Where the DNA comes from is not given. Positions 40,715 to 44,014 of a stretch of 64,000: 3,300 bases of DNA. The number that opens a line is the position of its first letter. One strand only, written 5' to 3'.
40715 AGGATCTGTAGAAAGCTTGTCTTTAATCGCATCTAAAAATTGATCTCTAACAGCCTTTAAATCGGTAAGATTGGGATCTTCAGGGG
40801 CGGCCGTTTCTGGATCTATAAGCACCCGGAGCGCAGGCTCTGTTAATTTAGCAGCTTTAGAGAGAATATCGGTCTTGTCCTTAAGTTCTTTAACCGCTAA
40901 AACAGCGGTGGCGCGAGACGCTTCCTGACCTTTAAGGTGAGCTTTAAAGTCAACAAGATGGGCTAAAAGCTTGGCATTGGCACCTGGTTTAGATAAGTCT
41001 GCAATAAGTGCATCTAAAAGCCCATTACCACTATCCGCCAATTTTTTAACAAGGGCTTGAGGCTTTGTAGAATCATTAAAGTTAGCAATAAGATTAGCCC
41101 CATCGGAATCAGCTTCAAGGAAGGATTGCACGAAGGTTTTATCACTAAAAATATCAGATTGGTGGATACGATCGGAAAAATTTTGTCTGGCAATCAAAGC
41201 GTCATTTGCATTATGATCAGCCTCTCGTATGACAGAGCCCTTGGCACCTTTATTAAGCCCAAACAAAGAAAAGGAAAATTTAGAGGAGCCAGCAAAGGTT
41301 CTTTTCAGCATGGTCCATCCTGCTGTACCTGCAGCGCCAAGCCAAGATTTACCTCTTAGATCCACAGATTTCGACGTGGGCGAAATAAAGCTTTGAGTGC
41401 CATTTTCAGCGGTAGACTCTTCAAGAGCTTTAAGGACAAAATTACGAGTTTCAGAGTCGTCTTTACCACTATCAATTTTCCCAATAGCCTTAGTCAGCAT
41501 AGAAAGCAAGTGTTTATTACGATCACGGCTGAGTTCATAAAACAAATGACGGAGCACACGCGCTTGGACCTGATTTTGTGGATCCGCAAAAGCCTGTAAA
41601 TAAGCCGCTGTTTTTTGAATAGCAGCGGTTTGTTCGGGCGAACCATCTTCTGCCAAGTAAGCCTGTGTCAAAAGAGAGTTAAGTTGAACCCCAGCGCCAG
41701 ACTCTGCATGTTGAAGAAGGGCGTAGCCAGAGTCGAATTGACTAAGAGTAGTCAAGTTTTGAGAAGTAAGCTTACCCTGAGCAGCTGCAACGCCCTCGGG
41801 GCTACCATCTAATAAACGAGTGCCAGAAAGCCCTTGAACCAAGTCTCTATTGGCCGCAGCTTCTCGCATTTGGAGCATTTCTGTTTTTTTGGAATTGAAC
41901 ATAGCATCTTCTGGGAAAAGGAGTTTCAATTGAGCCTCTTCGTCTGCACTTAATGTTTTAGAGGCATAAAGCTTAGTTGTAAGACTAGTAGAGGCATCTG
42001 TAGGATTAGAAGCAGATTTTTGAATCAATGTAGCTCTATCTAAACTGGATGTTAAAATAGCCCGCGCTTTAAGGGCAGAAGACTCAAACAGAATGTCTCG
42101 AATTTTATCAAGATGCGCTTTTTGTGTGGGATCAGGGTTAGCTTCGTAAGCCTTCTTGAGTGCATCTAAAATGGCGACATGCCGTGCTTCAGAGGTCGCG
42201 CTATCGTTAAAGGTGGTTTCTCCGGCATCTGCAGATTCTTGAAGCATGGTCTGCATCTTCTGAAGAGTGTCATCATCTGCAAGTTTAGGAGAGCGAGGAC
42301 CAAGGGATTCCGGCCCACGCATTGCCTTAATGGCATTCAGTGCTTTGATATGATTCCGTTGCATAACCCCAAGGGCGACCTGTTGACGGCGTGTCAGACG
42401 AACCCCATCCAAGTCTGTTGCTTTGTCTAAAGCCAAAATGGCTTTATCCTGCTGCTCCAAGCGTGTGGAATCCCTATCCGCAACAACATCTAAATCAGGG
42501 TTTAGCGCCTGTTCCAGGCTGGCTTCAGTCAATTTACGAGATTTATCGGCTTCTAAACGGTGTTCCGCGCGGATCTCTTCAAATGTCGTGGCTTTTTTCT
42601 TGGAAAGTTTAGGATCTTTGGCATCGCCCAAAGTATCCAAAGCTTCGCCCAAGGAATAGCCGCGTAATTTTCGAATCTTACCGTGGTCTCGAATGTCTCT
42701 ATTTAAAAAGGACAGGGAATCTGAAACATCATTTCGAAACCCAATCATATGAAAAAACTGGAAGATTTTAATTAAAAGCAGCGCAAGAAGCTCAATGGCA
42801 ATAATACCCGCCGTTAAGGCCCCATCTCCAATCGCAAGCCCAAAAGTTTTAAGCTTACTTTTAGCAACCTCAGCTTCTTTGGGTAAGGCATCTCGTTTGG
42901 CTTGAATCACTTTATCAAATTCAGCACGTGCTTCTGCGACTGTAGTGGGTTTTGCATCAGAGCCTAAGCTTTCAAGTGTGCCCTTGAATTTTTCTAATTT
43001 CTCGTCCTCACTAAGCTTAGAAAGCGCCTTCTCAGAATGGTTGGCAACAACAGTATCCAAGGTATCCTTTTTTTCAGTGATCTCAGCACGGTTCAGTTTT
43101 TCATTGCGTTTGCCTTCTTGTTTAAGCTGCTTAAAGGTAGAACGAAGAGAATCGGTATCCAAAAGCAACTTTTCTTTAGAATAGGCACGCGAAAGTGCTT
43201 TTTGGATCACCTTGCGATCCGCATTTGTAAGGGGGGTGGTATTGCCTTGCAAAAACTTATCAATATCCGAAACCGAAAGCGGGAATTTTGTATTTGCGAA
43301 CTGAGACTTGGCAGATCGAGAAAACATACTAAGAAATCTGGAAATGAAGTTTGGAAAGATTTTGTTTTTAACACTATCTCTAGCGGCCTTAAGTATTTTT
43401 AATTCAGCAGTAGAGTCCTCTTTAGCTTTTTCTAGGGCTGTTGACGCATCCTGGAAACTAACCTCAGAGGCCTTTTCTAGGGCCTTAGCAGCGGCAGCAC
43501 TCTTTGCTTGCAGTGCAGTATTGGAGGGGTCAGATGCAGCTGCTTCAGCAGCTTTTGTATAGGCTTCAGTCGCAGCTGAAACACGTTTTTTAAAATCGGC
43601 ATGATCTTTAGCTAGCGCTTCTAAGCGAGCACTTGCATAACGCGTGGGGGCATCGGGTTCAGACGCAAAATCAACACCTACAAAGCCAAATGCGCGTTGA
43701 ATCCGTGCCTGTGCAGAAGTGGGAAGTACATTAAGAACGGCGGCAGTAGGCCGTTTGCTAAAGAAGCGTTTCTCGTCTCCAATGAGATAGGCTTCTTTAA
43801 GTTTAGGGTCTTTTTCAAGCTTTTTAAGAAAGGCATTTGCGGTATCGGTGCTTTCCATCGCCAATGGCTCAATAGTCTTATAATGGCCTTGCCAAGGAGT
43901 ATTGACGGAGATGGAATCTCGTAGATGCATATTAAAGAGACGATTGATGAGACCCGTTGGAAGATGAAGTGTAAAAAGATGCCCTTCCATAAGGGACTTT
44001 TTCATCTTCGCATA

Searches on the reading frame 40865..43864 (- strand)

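Call 6: search_protein_families(library=pfam, proteins=[window:40865-43864:-], max_evalue=1)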
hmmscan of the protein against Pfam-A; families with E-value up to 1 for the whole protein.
window:40865-43864:- (1000 aa): 3 families
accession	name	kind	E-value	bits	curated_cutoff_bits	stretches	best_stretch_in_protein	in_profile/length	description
PF01308.23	Chlam_OMP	-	0.0089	15.2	20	0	29-84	214-269/397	Chlamydia major outer membrane protein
PF16854.11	VPS53_C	-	0.14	13.2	24.7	1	231-278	1-40/89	Vacuolar protein sorting-associated protein 53 C-terminus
PF24862.1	SUS_EPBD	-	0.16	12.9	27.7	0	231-301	12-81/88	Sucrose synthase EPBD domain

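Call 7: search_protein_families(library=ncbifam, proteins=[window:40865-43864:-], max_evalue=1)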
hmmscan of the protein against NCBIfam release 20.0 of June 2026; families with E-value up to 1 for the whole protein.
window:40865-43864:- (1000 aa): 0 families
